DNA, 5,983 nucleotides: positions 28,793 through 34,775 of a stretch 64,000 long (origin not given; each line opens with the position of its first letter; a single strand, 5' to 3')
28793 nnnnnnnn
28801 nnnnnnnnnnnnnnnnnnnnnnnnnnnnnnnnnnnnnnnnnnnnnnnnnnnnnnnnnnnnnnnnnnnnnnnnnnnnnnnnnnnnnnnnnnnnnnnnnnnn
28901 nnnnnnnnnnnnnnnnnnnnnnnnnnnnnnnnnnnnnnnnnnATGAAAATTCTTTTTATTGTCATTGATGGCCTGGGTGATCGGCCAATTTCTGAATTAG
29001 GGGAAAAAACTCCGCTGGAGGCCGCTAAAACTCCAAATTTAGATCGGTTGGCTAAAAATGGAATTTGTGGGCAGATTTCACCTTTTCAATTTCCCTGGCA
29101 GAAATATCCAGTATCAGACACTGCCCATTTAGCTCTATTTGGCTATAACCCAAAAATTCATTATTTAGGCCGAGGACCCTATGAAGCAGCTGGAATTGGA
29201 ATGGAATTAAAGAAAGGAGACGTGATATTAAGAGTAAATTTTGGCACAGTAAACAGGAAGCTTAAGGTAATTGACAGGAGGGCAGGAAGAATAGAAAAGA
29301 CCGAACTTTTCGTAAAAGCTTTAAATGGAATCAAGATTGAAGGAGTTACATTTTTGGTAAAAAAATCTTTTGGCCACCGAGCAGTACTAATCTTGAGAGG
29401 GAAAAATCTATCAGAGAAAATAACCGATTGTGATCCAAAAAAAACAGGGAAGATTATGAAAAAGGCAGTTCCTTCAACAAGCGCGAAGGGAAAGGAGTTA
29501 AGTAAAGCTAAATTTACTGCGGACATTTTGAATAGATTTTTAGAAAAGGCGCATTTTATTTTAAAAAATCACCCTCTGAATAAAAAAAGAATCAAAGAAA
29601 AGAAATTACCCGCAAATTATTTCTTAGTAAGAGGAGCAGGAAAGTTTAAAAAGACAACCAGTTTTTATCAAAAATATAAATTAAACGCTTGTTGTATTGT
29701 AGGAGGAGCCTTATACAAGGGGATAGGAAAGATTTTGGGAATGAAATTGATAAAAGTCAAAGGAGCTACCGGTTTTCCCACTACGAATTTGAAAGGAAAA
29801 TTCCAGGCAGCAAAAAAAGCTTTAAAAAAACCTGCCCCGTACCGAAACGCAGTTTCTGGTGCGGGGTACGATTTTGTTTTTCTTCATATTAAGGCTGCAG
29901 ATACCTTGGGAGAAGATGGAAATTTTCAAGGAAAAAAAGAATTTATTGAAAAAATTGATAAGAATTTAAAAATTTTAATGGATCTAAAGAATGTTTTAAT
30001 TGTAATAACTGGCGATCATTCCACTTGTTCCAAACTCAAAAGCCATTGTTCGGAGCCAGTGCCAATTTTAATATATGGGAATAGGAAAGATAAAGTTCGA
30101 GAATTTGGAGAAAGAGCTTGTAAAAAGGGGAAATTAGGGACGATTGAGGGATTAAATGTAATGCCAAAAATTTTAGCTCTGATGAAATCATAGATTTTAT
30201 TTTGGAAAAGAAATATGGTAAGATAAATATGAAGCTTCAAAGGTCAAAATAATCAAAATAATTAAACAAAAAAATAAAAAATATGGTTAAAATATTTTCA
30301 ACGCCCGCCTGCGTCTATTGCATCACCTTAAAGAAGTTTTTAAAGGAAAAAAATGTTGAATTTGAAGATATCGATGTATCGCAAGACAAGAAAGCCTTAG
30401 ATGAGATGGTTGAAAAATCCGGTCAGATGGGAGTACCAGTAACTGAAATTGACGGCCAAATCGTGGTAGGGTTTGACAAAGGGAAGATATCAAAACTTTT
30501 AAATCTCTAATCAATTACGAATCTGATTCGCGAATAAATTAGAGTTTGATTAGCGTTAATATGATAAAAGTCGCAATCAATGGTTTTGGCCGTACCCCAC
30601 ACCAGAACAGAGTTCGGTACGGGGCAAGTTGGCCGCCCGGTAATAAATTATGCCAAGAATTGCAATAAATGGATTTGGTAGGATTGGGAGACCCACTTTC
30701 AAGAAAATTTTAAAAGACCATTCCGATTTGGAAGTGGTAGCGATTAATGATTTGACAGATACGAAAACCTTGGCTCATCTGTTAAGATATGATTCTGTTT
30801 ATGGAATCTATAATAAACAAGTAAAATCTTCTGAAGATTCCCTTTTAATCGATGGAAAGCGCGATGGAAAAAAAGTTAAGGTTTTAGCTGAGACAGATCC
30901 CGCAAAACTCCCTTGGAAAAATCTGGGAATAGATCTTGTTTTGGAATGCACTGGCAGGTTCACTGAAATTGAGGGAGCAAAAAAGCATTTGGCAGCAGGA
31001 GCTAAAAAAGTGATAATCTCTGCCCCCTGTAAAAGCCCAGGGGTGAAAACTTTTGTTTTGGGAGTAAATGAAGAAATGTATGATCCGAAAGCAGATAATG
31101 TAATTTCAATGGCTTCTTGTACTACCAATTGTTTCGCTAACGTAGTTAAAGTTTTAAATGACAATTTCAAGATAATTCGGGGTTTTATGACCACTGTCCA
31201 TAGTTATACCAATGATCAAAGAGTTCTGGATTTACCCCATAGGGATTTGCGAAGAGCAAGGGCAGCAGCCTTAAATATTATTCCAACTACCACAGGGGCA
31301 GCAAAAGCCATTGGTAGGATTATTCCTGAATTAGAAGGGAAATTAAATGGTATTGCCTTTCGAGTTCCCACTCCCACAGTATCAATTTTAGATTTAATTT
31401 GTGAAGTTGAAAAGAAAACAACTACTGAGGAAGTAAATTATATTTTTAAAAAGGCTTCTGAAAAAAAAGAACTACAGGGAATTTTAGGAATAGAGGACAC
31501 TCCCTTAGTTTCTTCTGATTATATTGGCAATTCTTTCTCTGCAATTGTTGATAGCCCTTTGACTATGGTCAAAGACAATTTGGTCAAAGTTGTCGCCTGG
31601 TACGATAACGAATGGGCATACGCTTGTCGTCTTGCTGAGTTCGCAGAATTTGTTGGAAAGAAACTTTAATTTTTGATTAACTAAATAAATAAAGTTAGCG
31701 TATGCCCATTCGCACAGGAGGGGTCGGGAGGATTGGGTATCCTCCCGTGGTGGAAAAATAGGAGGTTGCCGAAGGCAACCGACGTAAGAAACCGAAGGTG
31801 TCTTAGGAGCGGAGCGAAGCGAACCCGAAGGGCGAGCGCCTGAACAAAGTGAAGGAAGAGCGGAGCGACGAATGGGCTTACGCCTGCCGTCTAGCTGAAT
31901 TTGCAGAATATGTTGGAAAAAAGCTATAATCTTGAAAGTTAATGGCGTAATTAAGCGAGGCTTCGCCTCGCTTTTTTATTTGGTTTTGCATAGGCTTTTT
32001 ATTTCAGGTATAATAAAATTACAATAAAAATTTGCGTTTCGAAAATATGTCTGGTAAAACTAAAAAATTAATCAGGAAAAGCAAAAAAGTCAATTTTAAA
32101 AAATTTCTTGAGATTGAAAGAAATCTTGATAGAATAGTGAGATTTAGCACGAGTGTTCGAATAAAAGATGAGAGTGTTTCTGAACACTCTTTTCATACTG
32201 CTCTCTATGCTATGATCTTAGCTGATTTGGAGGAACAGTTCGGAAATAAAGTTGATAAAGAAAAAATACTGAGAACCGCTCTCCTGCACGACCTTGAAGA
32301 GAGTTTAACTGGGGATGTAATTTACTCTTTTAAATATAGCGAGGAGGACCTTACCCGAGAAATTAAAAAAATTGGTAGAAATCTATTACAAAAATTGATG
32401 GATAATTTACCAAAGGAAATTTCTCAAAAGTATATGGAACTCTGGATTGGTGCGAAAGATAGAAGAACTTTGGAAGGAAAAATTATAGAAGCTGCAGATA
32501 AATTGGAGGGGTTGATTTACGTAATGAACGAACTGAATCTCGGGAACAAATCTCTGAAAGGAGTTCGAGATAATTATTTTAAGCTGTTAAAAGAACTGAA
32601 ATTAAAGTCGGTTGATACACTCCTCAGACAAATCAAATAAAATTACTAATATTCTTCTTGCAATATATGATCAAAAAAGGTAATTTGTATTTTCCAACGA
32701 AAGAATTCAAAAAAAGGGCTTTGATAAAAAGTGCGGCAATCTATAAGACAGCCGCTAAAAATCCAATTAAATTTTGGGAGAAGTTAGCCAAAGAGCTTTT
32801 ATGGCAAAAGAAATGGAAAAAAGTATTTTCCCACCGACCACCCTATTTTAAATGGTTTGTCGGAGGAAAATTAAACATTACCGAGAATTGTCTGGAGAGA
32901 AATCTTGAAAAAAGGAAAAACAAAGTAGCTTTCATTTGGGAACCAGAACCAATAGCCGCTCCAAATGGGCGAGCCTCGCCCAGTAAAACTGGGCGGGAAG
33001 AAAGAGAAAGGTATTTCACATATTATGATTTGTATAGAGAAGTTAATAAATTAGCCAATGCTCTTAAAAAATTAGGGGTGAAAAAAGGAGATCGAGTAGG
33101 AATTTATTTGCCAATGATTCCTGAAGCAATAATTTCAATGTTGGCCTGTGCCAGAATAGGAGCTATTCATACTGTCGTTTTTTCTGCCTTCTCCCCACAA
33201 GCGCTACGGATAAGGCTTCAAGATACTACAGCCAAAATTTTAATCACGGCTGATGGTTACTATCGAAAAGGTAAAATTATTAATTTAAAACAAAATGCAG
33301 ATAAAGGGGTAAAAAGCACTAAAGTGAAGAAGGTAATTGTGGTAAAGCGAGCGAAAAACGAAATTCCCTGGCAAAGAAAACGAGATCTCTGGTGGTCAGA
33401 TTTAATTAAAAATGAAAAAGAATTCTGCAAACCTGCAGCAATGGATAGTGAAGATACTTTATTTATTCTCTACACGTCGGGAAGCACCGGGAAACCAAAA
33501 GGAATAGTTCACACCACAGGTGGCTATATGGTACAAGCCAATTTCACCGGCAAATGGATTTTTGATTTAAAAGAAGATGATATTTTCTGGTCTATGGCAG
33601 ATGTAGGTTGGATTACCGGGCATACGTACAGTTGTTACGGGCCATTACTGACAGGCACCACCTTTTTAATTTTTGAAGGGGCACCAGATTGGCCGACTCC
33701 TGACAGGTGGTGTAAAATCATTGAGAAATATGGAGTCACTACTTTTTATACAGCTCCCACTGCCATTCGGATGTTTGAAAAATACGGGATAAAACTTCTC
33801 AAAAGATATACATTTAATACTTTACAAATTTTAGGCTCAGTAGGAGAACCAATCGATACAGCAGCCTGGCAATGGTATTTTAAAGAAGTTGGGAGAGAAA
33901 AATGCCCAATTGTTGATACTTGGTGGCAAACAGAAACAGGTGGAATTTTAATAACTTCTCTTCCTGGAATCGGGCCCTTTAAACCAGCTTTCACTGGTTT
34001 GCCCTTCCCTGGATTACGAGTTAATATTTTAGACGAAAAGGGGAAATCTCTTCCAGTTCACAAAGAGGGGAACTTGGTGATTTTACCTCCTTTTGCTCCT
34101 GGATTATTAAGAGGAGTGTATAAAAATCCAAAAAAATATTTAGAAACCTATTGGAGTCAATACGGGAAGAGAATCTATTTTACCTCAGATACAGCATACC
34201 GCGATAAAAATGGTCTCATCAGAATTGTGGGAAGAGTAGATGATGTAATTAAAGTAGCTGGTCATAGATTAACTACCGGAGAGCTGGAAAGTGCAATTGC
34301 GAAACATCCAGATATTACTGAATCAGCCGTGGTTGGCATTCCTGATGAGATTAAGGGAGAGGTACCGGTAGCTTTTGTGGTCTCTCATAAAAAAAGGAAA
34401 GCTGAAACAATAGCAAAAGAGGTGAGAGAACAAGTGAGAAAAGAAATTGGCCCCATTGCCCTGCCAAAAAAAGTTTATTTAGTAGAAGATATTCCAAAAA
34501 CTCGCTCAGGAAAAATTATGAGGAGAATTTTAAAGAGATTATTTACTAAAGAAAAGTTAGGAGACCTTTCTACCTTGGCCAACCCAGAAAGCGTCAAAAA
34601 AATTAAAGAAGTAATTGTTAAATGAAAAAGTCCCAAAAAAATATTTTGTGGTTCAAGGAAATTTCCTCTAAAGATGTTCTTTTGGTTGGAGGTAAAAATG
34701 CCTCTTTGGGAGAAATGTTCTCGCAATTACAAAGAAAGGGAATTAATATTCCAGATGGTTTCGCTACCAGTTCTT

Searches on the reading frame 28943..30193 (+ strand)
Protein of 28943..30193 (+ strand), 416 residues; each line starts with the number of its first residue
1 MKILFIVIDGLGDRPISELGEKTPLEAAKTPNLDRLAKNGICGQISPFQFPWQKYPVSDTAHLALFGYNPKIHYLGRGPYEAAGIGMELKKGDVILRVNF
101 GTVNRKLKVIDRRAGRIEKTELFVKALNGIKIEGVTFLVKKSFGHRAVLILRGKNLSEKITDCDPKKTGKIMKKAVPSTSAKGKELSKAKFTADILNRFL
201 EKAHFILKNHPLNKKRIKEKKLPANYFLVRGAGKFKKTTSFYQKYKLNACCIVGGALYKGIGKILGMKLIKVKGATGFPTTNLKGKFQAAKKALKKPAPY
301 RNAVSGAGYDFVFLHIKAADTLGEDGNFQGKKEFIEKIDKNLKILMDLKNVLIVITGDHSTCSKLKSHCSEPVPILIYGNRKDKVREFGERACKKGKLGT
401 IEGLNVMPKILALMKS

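Call 78: search_protein_families(library=pfam, proteins=[window:28943-30193:+], max_evalue=0.00001)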
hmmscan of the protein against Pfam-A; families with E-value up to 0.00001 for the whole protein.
window:28943-30193:+ (416 aa): 2 families
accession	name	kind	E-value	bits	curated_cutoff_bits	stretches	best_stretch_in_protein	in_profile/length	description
PF01676.23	Metalloenzyme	-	1.4e-50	172.6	24.3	1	1-407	1-246/252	Metalloenzyme superfamily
PF10143.14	PhosphMutase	-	1.3e-44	152.5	21.5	1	37-213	1-170/170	2,3-bisphosphoglycerate-independent phosphoglycerate mutase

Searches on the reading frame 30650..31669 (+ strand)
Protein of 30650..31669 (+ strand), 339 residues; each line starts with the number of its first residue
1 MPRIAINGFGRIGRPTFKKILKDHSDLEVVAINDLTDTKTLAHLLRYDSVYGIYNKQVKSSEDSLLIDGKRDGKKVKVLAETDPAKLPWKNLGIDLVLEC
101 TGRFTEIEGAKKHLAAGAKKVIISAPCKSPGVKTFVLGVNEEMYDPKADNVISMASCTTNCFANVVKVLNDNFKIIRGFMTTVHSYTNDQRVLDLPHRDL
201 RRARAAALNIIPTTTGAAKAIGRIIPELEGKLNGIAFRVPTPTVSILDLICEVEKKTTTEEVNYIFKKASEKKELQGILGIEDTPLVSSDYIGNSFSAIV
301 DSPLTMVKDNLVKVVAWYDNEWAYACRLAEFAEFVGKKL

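Call 78: search_protein_families(library=pfam, proteins=[window:30650-31669:+], max_evalue=0.00001)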
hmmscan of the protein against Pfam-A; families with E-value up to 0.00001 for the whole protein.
window:30650-31669:+ (339 aa): 2 families
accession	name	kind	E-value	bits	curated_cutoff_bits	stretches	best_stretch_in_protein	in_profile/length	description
PF02800.25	Gp_dh_C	-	3.8e-64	215.5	24.4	1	163-318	2-158/158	Glyceraldehyde 3-phosphate dehydrogenase, C-terminal domain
PF00044.30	Gp_dh_N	-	7.7e-37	126.1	31.7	1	3-106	2-100/101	Glyceraldehyde 3-phosphate dehydrogenase, NAD binding domain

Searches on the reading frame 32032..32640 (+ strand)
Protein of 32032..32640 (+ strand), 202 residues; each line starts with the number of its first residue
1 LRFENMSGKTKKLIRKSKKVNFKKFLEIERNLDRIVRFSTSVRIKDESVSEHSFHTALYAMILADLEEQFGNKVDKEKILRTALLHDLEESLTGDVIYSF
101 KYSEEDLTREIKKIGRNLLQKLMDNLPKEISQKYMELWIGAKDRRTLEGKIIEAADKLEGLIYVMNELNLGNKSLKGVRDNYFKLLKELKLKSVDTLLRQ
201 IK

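Call 75: search_protein_families(library=pfam, proteins=[window:32032-32640:+], max_evalue=0.001)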
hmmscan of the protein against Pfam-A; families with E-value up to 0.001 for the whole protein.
window:32032-32640:+ (202 aa): 3 families
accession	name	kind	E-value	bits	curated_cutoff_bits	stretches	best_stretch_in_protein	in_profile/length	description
PF12917.13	YfbR-like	-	5.2e-36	124.5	25.9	1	24-200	1-177/182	5'-deoxynucleotidase YfbR-like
PF13023.12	HD_3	-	1.8e-23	83.7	22.5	1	37-167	9-134/165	HD domain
PF01966.28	HD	-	3e-10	40.8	22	1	49-159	1-114/116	HD domain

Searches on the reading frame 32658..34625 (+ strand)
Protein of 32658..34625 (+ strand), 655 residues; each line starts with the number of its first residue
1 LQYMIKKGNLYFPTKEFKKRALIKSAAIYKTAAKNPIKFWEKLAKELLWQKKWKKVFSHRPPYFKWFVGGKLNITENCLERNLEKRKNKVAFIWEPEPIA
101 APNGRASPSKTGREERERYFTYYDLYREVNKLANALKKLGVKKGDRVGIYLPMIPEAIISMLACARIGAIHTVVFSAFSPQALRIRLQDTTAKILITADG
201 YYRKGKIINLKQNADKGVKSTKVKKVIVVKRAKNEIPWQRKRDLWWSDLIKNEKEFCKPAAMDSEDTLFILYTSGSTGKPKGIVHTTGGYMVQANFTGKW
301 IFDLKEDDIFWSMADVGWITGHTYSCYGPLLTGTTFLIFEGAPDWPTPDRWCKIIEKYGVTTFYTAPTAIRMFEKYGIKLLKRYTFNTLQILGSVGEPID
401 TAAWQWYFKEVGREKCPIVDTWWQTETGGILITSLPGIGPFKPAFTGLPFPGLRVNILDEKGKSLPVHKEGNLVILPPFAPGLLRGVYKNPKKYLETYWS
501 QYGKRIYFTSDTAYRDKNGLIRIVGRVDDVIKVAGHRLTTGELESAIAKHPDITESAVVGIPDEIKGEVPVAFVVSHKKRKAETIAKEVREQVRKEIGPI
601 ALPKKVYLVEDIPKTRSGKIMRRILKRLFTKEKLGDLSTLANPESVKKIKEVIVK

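Call 78: search_protein_families(library=pfam, proteins=[window:32658-34625:+], max_evalue=0.00001)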
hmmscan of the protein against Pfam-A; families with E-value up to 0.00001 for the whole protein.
window:32658-34625:+ (655 aa): 3 families
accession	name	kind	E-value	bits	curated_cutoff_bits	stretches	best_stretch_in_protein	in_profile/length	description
PF00501.34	AMP-binding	-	1.6e-85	287.7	29.9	1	80-476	2-375/384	AMP-binding enzyme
PF13193.12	AMP-binding_C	-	1.8e-27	96.5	24.5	1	542-619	1-76/76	AMP-binding enzyme C-terminal domain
PF16177.11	ACAS_N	-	6.4e-19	68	27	1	27-78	3-55/55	Acetyl-coenzyme A synthetase N-terminus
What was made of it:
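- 32955..32996 (+): Family 1 copy 1c (42 nt, with the core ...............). It is in frame in acetyl-CoA synthetase and encodes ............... Pfam ACAS_N/AMP-binding (call 78).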
